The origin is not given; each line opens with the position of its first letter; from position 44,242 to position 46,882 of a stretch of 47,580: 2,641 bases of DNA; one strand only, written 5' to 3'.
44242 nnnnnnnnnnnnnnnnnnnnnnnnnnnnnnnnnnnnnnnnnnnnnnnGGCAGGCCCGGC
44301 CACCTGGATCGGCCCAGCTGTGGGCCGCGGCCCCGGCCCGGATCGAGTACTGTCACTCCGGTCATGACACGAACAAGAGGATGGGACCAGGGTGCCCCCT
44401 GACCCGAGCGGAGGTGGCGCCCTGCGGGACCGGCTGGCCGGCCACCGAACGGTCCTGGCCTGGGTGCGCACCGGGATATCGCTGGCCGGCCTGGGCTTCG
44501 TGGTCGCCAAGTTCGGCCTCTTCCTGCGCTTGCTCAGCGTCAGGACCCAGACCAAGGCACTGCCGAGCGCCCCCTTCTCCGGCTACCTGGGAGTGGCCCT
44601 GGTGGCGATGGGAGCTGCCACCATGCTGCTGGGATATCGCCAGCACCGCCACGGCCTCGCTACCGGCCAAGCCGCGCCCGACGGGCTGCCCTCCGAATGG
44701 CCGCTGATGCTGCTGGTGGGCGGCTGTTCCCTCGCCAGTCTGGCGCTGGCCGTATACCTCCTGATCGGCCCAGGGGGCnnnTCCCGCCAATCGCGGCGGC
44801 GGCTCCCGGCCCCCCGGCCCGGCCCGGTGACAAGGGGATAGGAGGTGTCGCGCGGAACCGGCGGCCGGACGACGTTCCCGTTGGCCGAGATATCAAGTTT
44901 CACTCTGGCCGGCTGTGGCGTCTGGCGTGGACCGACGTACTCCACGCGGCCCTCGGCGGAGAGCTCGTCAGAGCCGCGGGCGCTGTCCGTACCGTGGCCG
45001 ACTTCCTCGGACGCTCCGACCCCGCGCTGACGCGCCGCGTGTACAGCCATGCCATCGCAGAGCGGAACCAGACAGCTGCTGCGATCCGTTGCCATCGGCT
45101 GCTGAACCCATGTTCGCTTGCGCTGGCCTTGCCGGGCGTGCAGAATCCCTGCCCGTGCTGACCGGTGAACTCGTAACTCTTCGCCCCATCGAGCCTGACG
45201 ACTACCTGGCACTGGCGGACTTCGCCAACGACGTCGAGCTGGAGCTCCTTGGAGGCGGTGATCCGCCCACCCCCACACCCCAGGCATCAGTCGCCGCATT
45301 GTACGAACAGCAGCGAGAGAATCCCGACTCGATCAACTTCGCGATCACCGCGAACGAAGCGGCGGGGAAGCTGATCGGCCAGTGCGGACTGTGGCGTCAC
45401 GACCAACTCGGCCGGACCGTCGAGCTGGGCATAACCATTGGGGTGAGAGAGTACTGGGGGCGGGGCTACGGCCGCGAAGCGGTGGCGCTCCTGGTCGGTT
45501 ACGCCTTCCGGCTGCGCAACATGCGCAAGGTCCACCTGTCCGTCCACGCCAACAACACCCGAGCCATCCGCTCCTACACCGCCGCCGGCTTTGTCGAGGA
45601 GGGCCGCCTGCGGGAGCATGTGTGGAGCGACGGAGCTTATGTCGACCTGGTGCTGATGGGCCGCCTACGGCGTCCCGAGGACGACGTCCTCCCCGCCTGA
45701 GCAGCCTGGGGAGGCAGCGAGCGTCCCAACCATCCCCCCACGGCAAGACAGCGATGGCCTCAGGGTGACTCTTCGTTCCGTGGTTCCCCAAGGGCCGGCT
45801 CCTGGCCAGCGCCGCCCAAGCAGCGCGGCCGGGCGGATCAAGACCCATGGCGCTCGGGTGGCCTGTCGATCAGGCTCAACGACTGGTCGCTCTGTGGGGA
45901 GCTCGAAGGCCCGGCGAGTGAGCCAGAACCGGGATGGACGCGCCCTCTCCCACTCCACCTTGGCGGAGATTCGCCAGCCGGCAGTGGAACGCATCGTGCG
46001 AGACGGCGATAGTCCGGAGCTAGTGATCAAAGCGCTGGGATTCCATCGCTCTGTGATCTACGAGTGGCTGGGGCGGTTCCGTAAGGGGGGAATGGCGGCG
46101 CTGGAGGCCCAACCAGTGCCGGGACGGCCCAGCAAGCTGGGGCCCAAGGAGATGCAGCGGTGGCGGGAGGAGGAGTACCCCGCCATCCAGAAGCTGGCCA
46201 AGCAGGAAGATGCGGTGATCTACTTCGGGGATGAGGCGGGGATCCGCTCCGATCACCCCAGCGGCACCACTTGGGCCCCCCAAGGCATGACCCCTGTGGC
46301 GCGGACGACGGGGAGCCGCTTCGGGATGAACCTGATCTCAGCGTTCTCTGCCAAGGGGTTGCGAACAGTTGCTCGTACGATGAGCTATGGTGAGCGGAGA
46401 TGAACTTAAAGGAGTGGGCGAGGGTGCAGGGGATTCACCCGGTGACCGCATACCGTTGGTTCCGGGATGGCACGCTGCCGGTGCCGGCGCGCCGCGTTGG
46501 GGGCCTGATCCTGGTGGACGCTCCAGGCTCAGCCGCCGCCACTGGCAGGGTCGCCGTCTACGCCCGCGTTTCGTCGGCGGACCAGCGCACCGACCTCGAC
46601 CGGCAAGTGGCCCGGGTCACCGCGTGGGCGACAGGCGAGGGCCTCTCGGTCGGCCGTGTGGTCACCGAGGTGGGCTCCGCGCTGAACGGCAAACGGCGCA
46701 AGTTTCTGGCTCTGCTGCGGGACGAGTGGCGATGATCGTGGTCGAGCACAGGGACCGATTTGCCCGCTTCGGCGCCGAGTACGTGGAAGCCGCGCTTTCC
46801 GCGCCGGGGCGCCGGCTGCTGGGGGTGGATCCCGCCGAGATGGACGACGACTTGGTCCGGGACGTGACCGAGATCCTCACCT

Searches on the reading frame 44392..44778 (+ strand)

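Call 26: search_protein_families(library=pfam, proteins=[window:44392-44778:+], max_evalue=0.0001)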
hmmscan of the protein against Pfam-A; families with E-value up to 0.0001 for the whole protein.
window:44392-44778:+ (129 aa): 1 family
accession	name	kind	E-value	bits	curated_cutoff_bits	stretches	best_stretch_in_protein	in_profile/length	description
PF02656.20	DUF202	-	3.8e-13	50.1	23.4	1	12-87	1-64/68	Domain of unknown function (DUF202)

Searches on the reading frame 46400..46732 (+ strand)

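Call 26: search_protein_families(library=pfam, proteins=[window:46400-46732:+], max_evalue=0.0001)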
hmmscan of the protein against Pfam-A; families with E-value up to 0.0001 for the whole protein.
window:46400-46732:+ (111 aa): 1 family
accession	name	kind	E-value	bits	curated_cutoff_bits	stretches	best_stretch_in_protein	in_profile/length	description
PF00239.26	Resolvase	-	9e-10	39.2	23.3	1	51-107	1-57/145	Resolvase, N terminal domain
